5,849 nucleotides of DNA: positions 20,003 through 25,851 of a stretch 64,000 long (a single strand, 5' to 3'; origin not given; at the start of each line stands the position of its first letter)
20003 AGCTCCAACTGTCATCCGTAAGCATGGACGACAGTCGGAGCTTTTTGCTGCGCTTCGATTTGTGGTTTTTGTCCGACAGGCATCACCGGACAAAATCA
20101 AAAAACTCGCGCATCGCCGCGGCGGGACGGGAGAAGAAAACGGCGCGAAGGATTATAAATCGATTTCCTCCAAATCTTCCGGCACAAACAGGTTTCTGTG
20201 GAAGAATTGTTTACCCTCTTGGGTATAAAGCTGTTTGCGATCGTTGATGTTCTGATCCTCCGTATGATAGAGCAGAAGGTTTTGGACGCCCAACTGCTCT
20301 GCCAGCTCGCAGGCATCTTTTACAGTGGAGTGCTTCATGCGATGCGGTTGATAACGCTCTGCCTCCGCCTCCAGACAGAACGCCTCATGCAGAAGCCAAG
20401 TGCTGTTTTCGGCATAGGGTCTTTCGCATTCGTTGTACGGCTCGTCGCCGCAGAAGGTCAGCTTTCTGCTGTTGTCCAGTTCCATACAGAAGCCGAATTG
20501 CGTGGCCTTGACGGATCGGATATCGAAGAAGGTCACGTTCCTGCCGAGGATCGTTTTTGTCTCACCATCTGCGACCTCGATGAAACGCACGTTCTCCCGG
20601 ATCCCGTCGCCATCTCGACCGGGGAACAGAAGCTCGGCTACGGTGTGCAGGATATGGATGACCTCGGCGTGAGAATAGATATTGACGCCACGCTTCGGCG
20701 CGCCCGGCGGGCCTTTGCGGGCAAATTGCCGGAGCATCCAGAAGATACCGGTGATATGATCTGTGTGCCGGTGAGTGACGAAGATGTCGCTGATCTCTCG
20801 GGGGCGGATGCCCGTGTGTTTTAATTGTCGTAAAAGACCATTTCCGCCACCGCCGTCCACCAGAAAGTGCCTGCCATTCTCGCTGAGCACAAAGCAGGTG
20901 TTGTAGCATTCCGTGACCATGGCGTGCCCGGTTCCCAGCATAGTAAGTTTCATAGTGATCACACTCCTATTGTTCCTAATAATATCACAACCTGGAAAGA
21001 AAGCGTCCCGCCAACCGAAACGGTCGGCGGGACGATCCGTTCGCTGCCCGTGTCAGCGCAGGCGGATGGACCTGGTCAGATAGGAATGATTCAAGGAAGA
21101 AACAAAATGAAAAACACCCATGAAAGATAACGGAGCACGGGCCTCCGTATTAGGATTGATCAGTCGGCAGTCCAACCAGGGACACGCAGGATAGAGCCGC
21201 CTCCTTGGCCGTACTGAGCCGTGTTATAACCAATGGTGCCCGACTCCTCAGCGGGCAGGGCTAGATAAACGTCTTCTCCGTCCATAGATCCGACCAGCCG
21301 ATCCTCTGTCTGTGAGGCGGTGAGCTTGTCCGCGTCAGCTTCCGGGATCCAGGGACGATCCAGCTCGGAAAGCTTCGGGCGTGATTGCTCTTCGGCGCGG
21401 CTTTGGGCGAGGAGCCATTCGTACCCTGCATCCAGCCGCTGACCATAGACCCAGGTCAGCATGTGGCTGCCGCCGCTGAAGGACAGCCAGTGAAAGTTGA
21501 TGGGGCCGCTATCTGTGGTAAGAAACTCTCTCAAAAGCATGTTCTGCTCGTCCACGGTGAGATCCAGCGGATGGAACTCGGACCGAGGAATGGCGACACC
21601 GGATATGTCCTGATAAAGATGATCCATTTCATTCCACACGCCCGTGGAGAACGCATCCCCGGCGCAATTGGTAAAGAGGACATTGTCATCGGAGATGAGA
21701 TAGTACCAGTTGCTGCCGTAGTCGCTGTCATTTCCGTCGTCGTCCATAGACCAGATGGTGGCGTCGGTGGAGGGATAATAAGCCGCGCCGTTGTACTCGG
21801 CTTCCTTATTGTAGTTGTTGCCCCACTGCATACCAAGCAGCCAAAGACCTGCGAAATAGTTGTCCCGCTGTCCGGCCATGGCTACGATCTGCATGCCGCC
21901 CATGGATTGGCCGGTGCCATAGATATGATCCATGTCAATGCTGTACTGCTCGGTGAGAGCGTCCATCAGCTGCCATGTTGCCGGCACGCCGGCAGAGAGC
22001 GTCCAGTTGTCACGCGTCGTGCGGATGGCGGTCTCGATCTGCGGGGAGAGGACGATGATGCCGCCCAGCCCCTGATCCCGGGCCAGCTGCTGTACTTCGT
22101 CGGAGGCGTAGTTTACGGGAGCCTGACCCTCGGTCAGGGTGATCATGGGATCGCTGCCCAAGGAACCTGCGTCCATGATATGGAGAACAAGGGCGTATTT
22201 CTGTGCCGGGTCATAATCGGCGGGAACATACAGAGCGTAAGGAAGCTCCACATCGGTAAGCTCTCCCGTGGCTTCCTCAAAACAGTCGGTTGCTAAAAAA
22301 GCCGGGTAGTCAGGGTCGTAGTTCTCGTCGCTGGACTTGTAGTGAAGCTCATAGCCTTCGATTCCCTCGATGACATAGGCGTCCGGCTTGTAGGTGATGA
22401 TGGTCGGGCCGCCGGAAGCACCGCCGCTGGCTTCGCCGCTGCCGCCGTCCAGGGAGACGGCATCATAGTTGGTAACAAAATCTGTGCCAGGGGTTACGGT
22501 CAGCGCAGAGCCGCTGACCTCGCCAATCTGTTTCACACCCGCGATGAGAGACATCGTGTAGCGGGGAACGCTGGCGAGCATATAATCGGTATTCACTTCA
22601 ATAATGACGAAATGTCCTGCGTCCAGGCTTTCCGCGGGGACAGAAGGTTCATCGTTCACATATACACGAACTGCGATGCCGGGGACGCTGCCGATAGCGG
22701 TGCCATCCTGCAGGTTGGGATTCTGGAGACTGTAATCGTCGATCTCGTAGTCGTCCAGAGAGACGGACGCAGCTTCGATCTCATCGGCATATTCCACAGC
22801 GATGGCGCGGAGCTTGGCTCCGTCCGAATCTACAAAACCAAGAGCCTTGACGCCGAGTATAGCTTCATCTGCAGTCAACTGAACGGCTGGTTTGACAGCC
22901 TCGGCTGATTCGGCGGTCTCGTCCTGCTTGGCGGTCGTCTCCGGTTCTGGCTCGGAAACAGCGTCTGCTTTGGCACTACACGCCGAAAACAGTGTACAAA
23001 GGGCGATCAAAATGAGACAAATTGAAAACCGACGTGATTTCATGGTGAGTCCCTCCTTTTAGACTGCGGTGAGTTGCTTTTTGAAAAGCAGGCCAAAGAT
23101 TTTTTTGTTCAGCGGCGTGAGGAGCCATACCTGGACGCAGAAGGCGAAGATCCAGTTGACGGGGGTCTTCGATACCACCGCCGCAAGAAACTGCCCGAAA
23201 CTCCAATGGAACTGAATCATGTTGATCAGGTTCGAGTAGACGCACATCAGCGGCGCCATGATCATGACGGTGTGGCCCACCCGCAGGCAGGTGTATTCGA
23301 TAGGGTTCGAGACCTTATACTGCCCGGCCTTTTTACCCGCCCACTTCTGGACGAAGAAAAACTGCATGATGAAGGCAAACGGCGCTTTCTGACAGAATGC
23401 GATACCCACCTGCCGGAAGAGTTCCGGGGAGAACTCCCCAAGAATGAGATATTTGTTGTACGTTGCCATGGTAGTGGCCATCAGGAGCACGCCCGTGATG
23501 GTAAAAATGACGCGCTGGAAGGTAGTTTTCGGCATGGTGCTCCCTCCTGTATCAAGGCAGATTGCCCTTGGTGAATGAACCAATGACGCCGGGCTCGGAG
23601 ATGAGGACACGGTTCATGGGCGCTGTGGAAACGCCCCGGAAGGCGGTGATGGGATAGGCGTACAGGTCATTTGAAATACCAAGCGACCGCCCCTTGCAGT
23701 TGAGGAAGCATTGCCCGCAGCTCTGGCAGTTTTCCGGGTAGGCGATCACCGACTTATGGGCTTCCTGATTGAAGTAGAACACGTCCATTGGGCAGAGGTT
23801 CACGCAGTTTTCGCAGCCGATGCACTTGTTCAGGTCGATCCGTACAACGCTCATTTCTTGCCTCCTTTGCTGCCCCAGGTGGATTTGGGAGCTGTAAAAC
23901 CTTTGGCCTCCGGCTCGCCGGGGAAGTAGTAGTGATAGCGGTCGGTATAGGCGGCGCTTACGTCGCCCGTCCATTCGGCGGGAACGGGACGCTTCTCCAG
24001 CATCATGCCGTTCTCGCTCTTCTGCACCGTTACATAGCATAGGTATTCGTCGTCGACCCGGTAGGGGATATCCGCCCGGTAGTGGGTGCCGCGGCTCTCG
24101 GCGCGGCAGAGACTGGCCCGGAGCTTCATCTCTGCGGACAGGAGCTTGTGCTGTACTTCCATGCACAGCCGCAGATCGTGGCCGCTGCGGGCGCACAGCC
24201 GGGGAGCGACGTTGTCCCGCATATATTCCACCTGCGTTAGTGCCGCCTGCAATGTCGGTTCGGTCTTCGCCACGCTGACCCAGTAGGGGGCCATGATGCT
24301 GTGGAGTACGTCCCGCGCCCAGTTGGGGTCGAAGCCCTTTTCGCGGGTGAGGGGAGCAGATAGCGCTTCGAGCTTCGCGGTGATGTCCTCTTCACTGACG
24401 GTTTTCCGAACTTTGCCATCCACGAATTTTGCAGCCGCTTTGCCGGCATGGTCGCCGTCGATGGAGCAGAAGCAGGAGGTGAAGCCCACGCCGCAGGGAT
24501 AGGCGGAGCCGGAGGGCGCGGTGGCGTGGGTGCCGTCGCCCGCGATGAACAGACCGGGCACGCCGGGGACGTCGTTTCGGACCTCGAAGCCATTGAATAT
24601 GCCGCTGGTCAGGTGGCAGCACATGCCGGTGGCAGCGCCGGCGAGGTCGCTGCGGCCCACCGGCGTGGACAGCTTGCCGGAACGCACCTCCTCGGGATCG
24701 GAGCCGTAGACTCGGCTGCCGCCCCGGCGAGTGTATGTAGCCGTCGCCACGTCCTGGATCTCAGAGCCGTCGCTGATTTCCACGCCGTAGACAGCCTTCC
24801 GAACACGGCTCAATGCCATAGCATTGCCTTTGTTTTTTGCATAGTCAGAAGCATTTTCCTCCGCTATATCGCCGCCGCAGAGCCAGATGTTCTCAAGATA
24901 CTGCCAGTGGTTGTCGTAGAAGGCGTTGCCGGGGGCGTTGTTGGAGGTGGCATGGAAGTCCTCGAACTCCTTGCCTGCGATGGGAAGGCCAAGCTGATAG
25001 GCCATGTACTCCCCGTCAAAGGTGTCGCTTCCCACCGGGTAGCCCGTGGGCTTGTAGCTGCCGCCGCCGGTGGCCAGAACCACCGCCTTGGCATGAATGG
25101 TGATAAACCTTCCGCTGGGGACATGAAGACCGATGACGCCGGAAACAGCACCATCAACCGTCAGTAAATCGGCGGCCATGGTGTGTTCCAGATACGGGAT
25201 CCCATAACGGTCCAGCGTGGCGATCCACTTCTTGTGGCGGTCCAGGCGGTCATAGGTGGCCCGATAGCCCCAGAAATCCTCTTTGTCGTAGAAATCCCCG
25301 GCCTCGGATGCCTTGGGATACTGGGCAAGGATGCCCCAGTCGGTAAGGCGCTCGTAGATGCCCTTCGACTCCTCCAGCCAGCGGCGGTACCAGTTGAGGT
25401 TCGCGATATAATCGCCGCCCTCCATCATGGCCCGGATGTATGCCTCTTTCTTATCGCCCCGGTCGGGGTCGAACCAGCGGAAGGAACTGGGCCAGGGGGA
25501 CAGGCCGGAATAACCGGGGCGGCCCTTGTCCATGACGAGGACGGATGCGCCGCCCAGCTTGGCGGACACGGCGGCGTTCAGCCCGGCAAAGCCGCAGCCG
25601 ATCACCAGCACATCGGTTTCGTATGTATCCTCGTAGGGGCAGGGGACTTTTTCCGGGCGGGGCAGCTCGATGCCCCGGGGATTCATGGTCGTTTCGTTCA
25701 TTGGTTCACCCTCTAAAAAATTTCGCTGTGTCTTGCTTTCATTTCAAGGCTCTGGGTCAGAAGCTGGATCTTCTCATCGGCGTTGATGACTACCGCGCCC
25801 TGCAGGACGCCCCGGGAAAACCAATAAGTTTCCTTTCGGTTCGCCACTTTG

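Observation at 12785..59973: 47-kb insertion that rebuilds its target gene by replacing the 5' end of the LMW-PTP gene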

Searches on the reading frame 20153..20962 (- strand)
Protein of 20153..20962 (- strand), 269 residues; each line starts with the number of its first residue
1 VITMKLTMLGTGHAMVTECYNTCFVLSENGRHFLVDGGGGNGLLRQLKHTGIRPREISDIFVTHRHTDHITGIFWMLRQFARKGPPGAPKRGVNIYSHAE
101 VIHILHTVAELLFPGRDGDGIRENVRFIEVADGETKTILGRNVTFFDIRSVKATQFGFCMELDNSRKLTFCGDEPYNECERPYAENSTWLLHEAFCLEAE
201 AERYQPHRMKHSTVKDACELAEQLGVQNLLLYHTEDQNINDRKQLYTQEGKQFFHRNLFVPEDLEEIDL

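Call 10: search_protein_families(library=pfam, proteins=[window:20153-20962:-], max_evalue=0.01)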
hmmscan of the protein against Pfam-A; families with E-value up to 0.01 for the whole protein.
window:20153-20962:- (269 aa): 3 families
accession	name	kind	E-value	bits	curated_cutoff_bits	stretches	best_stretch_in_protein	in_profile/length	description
PF12706.13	Lactamase_B_2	-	2e-17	63.9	27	1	33-233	3-199/200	Beta-lactamase superfamily domain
PF00753.33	Lactamase_B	-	5e-10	40.1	22.7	1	17-80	2-67/196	Metallo-beta-lactamase superfamily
PF23023.1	Anti-Pycsar_Apyc1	-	7.7e-07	29.3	50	1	3-73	2-70/250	Anti-Pycsar protein Apyc1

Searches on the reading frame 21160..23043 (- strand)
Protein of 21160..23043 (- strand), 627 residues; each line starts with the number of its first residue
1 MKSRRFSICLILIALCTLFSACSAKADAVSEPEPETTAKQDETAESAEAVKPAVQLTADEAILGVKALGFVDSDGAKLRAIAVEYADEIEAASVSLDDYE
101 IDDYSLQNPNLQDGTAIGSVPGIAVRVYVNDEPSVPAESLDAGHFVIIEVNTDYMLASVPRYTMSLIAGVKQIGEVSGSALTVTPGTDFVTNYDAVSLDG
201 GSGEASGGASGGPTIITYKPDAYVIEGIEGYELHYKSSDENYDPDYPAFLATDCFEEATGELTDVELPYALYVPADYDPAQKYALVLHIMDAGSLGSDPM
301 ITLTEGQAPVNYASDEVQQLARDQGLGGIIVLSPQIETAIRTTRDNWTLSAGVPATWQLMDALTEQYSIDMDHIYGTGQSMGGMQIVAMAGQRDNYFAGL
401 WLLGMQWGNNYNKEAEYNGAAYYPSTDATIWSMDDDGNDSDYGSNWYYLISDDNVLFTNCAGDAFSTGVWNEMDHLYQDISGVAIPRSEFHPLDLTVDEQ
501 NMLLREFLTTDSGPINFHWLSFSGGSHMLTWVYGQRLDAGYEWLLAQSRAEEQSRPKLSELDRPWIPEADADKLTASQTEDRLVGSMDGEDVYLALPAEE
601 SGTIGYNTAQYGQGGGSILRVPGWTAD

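Call 10: search_protein_families(library=pfam, proteins=[window:21160-23043:-], max_evalue=0.01)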
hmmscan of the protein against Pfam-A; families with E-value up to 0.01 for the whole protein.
window:21160-23043:- (627 aa): 2 families
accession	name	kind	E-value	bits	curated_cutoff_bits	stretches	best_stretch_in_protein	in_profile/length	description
PF18435.7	EstA_Ig_like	-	2.8e-11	44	26.7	1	66-164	3-90/120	Esterase Ig-like N-terminal domain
PF00326.27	Peptidase_S9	-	0.00087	19.3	22.6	1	359-400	51-92/213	Prolyl oligopeptidase family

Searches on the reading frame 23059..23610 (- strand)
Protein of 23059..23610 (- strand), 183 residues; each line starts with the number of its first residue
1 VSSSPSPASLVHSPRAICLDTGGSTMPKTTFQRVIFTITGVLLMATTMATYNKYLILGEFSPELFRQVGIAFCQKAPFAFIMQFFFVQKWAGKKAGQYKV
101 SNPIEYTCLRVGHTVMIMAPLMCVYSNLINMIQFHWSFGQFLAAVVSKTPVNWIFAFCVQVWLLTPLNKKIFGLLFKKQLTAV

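Call 10: search_protein_families(library=pfam, proteins=[window:23059-23610:-], max_evalue=0.01)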
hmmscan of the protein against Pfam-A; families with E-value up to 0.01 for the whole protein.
window:23059-23610:- (183 aa): 1 family
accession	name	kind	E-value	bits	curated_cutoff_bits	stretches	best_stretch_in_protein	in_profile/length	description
PF19478.4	TrbL_2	-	0.0075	16.5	27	0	121-165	45-84/174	TrbL/VirB6 plasmid conjugal transfer like protein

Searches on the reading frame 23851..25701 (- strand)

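Call 11: search_protein_families(library=pfam, proteins=[window:23851-25701:-], max_evalue=0.01)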
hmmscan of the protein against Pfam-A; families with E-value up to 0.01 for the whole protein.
window:23851-25701:- (616 aa): 9 families
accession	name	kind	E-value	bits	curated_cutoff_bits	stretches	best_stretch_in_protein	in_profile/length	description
PF00890.30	FAD_binding_2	-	8.9e-18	65.1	20.4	1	30-246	1-249/414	FAD binding domain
PF02910.25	Succ_DH_flav_C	-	2.2e-13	50.7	20.8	1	466-576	4-119/130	Fumarate reductase flavoprotein C-term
PF01266.30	DAO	-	2.5e-07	31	27.9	1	30-68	1-39/353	FAD dependent oxidoreductase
PF03486.20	HI0933_like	-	6.2e-06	26.3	50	1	30-60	2-32/244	HI0933-like protein Rossmann domain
PF07992.20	Pyr_redox_2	-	7.9e-06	25.9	26.1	1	30-224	2-118/291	Pyridine nucleotide-disulphide oxidoreductase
PF12831.13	FAD_oxidored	-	6.2e-05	22.9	27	1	30-59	1-30/416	FAD dependent oxidoreductase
PF01134.28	GIDA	-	0.00031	20.4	22.1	0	30-57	1-28/391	Glucose inhibited division protein A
PF01262.27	AlaDh_PNT_C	-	0.0012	18.8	23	1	28-59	28-59/214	Alanine dehydrogenase/PNT, C-terminal domain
PF13738.12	Pyr_redox_3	-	0.0015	18.3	30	1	32-81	1-50/305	Pyridine nucleotide-disulphide oxidoreductase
